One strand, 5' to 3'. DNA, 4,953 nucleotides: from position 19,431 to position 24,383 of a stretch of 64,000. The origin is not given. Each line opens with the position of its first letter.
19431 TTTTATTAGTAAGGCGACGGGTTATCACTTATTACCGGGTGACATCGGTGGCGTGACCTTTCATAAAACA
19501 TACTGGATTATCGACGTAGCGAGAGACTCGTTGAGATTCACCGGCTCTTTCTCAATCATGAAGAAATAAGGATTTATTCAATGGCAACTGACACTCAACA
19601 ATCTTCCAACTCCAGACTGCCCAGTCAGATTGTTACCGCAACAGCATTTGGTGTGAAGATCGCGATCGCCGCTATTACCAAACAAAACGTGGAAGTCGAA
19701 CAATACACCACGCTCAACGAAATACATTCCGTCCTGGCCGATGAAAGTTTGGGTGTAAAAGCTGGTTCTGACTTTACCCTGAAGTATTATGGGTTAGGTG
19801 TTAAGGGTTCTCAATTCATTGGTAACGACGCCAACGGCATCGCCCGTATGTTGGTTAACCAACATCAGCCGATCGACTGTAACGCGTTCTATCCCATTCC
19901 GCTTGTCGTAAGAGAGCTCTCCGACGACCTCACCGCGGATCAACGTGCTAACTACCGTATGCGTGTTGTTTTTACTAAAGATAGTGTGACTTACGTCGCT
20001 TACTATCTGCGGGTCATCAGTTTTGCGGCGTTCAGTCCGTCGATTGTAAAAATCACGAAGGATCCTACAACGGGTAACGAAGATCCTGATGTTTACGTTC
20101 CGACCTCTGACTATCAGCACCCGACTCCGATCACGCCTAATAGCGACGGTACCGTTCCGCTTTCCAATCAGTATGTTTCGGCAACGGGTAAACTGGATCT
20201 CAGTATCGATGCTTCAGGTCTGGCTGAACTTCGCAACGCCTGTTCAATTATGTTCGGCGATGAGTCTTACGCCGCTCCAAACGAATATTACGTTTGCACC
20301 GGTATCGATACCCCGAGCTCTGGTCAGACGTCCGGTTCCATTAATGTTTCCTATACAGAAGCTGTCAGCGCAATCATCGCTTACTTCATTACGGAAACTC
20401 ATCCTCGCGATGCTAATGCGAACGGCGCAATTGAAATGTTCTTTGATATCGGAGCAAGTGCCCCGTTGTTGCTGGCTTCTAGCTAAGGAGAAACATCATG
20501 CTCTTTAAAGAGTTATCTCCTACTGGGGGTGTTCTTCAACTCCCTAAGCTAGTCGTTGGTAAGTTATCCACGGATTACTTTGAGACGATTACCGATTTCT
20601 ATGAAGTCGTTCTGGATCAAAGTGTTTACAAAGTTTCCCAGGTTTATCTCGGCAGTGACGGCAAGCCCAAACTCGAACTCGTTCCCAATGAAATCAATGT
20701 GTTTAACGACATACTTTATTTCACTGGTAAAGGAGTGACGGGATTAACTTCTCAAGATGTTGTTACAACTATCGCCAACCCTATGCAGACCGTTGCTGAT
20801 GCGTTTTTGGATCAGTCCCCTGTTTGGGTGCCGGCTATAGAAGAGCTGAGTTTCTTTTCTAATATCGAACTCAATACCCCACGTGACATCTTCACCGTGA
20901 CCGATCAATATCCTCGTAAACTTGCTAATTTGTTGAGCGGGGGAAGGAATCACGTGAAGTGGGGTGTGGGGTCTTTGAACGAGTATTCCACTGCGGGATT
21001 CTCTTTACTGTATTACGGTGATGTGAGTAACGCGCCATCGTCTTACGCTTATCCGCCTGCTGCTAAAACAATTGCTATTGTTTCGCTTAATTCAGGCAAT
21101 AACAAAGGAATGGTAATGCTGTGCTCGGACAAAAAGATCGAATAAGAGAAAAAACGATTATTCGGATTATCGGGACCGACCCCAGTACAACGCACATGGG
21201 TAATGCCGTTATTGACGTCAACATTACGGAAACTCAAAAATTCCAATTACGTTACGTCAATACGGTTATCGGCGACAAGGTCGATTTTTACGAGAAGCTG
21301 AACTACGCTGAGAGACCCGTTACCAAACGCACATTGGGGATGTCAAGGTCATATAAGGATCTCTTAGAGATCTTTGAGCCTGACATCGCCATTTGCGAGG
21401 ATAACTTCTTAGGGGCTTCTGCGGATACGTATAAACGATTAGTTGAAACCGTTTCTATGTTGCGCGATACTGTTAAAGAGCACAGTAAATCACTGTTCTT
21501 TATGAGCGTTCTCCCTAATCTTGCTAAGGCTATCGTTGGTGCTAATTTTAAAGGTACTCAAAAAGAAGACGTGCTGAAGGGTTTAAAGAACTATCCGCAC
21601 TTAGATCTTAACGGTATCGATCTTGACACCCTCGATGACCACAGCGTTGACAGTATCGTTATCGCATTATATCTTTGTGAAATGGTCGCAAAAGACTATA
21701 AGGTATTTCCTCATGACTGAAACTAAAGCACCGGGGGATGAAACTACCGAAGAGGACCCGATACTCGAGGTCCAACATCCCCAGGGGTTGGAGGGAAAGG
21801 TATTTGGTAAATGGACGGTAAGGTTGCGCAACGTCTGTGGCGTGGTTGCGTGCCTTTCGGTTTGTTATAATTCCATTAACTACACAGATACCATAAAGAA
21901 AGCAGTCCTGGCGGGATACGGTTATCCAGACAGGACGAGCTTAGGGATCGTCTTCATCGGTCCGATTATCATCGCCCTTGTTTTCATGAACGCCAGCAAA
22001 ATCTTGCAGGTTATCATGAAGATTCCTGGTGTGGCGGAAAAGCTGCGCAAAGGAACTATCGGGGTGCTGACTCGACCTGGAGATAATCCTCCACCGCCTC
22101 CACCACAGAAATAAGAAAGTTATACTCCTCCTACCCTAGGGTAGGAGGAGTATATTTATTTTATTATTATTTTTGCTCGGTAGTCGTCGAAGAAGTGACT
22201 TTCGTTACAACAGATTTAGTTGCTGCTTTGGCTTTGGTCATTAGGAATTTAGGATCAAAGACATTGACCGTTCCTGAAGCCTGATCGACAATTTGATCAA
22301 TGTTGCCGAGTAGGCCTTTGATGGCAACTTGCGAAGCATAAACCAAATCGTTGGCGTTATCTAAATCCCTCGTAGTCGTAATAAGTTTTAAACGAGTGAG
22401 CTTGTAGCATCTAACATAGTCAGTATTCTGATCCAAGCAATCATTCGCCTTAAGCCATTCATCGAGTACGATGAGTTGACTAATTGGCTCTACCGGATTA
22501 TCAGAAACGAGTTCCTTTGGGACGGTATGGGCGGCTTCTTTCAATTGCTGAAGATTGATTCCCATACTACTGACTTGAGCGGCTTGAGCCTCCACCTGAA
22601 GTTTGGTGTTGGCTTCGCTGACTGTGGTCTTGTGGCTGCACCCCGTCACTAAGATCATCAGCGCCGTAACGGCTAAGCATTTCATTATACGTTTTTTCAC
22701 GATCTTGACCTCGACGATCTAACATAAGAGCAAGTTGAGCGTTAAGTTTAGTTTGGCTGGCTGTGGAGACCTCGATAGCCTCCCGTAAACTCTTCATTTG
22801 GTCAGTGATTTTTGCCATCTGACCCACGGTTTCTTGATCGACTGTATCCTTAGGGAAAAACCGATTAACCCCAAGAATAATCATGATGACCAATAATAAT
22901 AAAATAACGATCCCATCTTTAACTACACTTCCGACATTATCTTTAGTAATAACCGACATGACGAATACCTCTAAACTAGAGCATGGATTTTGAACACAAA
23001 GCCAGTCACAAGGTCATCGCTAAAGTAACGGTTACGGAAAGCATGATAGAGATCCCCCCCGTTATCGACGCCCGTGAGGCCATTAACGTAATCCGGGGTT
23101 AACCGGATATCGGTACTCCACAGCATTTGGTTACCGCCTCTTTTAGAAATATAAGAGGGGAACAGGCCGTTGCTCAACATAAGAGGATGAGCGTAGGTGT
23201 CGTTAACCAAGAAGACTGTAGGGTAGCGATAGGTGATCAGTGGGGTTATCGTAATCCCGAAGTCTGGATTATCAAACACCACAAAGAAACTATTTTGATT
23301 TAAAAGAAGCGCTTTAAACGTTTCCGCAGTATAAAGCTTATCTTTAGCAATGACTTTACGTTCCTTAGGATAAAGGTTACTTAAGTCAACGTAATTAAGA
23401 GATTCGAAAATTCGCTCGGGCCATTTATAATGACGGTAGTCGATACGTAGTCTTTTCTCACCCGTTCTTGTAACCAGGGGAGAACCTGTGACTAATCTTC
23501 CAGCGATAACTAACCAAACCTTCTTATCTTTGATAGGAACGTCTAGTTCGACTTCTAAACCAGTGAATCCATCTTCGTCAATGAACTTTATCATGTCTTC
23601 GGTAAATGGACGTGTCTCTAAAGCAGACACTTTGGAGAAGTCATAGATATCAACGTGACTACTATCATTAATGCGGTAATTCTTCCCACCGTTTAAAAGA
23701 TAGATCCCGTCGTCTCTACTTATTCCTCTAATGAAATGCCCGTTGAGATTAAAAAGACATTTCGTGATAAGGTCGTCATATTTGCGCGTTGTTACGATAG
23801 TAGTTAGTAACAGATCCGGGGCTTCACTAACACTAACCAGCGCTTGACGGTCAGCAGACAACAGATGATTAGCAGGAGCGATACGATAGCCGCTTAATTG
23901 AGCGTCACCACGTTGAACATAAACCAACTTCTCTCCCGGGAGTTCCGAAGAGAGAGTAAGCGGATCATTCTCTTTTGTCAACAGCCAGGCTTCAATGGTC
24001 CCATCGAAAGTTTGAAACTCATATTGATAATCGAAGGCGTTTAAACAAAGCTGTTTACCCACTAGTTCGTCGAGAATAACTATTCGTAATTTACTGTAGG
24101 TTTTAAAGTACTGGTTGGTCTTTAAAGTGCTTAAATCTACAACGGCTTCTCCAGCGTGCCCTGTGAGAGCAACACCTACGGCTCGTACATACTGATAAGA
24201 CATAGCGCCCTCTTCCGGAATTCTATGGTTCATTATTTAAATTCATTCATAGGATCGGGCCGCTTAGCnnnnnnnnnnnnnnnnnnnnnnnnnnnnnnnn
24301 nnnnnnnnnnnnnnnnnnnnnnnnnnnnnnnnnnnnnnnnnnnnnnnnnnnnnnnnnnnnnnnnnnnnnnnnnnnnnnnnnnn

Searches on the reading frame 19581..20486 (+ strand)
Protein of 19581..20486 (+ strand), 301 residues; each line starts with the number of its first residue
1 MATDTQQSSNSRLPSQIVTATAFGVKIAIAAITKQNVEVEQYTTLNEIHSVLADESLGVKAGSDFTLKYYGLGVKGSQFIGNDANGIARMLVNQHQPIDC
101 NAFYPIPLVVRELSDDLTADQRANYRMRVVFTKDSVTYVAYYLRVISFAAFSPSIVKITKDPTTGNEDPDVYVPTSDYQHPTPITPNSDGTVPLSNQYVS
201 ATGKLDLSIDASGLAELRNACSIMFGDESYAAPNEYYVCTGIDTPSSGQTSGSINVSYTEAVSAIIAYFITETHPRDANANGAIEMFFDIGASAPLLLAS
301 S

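Call 24: search_protein_families(library=pfam, proteins=[window:19581-20486:+], max_evalue=0.01)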
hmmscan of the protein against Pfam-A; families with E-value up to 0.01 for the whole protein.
window:19581-20486:+ (301 aa): 1 family
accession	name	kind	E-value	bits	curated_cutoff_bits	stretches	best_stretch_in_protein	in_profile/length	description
PF23838.1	DUF7208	-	2.5e-103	345.5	27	1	9-300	3-288/293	Family of unknown function (DUF7208)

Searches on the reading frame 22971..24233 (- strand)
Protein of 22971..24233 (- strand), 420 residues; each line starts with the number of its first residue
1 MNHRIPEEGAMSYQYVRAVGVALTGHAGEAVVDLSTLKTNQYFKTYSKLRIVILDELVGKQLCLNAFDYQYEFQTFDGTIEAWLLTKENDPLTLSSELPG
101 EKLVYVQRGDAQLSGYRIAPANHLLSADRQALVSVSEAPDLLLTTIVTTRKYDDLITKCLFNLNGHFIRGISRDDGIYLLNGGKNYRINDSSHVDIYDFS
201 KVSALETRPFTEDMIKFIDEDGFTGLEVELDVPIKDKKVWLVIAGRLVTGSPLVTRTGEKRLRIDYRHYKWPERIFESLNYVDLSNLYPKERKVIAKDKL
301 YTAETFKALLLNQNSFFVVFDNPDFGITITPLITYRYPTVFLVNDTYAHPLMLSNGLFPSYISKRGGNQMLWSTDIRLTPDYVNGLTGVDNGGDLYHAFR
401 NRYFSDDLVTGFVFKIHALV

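Call 6: search_protein_families(library=pfam, proteins=[window:22971-24233:-], max_evalue=0.01)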
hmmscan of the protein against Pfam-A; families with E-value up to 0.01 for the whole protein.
window:22971-24233:- (420 aa): 0 families

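Call 10: search_protein_families(library=phrogs, proteins=[window:22971-24233:-], max_evalue=0.001)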
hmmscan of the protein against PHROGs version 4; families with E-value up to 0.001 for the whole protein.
window:22971-24233:- (420 aa): 1 family
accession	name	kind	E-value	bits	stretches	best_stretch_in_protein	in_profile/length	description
phrog_3337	-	unknown function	5.6e-97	326.2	1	13-416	2-404/411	-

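Call 88: search_solved_structures(query=window:22971-24203:-, max_evalue=0.01, show_alignments=0)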
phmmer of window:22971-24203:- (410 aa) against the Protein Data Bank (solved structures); distinct sequences matched with E-value up to 0.01: 1.
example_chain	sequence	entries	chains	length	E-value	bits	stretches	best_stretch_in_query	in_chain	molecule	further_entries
9xqd_L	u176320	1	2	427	1e-16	64.2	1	67-336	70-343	PHIKZ130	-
